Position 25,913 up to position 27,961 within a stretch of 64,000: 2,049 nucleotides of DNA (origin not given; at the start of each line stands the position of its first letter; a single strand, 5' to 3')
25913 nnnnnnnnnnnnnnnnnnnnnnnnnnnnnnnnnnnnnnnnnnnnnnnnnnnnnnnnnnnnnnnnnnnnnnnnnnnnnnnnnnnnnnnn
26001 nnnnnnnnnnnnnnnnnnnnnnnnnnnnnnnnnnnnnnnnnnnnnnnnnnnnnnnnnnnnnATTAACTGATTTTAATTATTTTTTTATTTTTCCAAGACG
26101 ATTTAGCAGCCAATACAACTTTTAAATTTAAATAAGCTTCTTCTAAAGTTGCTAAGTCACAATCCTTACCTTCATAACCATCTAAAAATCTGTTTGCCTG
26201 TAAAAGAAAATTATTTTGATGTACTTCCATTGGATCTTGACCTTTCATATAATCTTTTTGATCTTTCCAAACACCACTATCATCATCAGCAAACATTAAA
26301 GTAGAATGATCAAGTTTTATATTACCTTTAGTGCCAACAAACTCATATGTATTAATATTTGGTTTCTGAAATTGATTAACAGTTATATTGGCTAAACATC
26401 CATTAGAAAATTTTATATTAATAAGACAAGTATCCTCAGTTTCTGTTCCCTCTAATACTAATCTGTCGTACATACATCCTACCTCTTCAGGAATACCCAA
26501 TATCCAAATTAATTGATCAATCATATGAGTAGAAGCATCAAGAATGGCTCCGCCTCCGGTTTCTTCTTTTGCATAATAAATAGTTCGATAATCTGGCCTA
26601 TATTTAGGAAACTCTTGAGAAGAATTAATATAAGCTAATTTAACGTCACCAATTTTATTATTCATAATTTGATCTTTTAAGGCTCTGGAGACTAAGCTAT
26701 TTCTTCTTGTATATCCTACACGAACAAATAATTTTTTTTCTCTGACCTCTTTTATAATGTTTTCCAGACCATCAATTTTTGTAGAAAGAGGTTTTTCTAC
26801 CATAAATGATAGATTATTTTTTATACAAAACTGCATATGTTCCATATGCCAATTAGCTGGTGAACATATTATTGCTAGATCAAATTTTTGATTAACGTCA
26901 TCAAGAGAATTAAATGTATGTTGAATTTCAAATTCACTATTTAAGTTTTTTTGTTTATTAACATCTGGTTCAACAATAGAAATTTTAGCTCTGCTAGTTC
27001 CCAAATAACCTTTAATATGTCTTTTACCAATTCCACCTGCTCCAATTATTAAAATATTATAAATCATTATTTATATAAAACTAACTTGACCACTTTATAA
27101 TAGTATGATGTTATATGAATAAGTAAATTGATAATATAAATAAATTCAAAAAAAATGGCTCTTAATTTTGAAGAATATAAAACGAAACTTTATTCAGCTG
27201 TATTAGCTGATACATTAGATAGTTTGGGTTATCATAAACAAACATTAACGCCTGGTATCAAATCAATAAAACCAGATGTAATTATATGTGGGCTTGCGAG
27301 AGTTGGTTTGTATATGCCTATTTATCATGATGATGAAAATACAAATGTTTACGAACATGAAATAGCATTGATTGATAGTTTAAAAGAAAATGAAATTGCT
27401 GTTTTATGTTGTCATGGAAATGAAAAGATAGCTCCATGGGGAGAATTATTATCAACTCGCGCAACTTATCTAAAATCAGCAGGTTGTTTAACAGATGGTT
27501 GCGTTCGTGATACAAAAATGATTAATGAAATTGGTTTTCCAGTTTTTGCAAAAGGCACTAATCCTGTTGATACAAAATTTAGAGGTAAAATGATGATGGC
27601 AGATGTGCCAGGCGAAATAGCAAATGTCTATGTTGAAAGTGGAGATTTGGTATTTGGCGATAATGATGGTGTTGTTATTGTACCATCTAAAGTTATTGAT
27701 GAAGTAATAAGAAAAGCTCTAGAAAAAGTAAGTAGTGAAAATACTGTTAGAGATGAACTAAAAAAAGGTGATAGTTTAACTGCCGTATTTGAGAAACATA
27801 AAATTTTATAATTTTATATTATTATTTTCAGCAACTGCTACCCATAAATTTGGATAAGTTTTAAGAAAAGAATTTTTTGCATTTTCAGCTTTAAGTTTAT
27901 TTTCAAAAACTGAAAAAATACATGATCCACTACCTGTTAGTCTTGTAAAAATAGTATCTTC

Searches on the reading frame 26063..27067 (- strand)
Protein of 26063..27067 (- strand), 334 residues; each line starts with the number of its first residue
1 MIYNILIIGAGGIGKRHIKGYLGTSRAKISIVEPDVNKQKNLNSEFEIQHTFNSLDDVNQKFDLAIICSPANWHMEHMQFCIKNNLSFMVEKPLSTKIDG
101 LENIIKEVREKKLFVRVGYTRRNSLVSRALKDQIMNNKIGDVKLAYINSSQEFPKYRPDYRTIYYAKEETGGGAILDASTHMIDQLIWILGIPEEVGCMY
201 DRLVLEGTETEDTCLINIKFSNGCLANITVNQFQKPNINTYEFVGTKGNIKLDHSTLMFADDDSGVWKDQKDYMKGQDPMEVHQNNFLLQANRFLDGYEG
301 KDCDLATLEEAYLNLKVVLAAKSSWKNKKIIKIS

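Call 22: search_protein_families(library=pfam, proteins=[window:26063-27067:-])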
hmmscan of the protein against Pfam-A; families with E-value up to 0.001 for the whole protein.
window:26063-27067:- (334 aa): 5 families
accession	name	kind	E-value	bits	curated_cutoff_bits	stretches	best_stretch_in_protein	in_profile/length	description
PF02894.22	GFO_IDH_MocA_C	-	2.1e-22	80.4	22.9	1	131-332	1-217/218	Oxidoreductase family, C-terminal alpha/beta domain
PF22725.1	GFO_IDH_MocA_C3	-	4e-22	78.9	27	1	128-250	2-123/124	GFO/IDH/MocA C-terminal domain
PF01408.29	GFO_IDH_MocA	-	1.3e-18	68.3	24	1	4-119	2-120/120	Oxidoreductase family, NAD-binding Rossmann fold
PF01488.26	Shikimate_DH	-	0.00029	21.4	24.3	1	4-71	14-85/138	Shikimate / quinate 5-dehydrogenase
PF03435.24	Sacchrp_dh_NADP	-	0.00064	20.5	25.1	0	5-88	1-95/129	Saccharopine dehydrogenase NADP binding domain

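Call 27: search_protein_families(library=ncbifam, proteins=[window:26063-27067:-], max_evalue=1e-10)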
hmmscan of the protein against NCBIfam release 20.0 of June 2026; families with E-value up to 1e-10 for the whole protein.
window:26063-27067:- (334 aa): 7 families
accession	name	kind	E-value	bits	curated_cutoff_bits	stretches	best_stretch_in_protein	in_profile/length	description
TIGR04380.1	myo_inos_iolG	equivalog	1.1e-30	106.6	355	1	3-331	2-329/330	inositol 2-dehydrogenase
NF040723.1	UDP-GlcNAcDh_Arch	equivalog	1e-20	74.5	450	1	5-287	3-270/302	UDP-N-acetylglucosamine 3-dehydrogenase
NF052679.1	InsChiInosDhIolG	equivalog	3e-15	56.1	540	1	1-254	1-252/343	bifunctional inositol 2-dehydrogenase/D-chiro-inositol 1-dehydrogenase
NF052479.1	LevoglcsnDh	equivalog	8.3e-12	44.5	650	0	5-201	6-213/386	levoglucosan dehydrogenase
NF008607.0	PRK11579.1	subfamily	1.1e-11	44.3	330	1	37-197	41-196/346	oxidoreductase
NF007574.0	PRK10206.1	equivalog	1.2e-11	44.3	352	1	41-213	43-209/345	oxidoreductase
NF041392.1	XylDh_Gfo6_Halo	equivalog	1.2e-11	44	350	1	37-274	53-295/350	D-xylose 1-dehydrogenase Gfo6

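Call 28: search_solved_structures(query=window:26063-27067:-, max_evalue=0.00001)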
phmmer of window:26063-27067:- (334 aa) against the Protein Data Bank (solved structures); distinct sequences matched with E-value up to 0.00001: 37.
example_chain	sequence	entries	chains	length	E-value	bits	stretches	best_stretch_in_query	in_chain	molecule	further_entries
3q2i_A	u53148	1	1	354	1.4e-15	60.5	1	60-252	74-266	dehydrogenase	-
3ezy_A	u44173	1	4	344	3.5e-14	55.9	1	5-333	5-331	Dehydrogenase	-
3gdo_A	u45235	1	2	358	3.6e-13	52.6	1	48-211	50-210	Uncharacterized oxidoreductase yvaA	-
3gfg_A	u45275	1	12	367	3.8e-13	52.5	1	48-211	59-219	Uncharacterized oxidoreductase yvaA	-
3q2k_A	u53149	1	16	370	1.7e-12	50.3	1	7-253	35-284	oxidoreductase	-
4n54_A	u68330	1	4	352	8.9e-12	48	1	5-252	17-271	Inositol dehydrogenase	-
4mkx_A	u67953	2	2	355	9.1e-12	48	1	5-252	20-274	Inositol dehydrogenase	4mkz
3fhl_A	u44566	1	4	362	7.8e-11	44.9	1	32-219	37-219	Putative oxidoreductase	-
3mz0_A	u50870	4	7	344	4.6e-10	42.4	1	4-254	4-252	Inositol 2-dehydrogenase/D-chiro-inositol 3-dehydrogenase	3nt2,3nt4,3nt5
3ip3_A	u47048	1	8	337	5.9e-10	42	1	30-265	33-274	Oxidoreductase, putative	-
3moi_A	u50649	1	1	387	1.2e-09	41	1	33-229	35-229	Probable dehydrogenase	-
2glx_A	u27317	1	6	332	1.3e-09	40.9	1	8-250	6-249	1,5-anhydro-D-fructose reductase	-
3cea_A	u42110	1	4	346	3.6e-09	39.4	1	6-252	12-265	Myo-inositol 2-dehydrogenase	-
4l8v_A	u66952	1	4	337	3.7e-09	39.4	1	4-254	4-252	Inositol 2-dehydrogenase/D-chiro-inositol 3-dehydrogenase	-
4l9r_A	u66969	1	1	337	3.7e-09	39.4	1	4-254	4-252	Inositol 2-dehydrogenase/D-chiro-inositol 3-dehydrogenase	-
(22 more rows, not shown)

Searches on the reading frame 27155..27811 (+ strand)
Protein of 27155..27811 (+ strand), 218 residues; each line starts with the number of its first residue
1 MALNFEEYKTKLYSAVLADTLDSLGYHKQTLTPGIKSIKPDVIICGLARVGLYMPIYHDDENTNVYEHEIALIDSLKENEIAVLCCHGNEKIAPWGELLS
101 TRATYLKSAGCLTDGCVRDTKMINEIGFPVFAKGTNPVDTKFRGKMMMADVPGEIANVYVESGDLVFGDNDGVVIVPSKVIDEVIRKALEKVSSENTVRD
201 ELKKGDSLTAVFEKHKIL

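Call 27: search_protein_families(library=ncbifam, proteins=[window:27155-27811:+], max_evalue=1e-10)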
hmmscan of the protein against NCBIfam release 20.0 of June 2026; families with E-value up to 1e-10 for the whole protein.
window:27155-27811:+ (218 aa): 8 families
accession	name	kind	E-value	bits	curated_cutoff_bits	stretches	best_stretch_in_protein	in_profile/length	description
NF006093.0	PRK08245.1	subfamily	7.4e-29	100.8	208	1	12-212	17-221/240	hypothetical protein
NF009399.0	PRK12764.1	equivalog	2.5e-27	96.1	444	1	12-213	279-481/501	fumarylacetoacetate hydrolase family protein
NF005442.0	PRK07028.1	equivalog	1.1e-24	86.9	593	1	70-214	281-423/430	bifunctional hexulose-6-phosphate synthase/ribonuclease regulator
NF004850.0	PRK06201.1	subfamily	1.4e-21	77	231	1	73-213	75-214/222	hypothetical protein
NF006731.0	PRK09262.1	equivalog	7.5e-20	71.4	179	1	30-206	41-208/229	4-carboxy-4-hydroxy-2-oxoadipate aldolase/oxaloacetate decarboxylase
TIGR02798.1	ligK_PcmE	equivalog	1.7e-18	67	304.5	1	72-206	69-202/222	4-carboxy-4-hydroxy-2-oxoadipate aldolase/oxaloacetate decarboxylase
NF006875.0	PRK09372.1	equivalog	3.6e-12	46.3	136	1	77-180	56-158/161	ribonuclease E activity regulator RraA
TIGR01935.1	NOT-MenG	subfamily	9.2e-11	41.8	123.8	0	78-175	53-149/150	RraA family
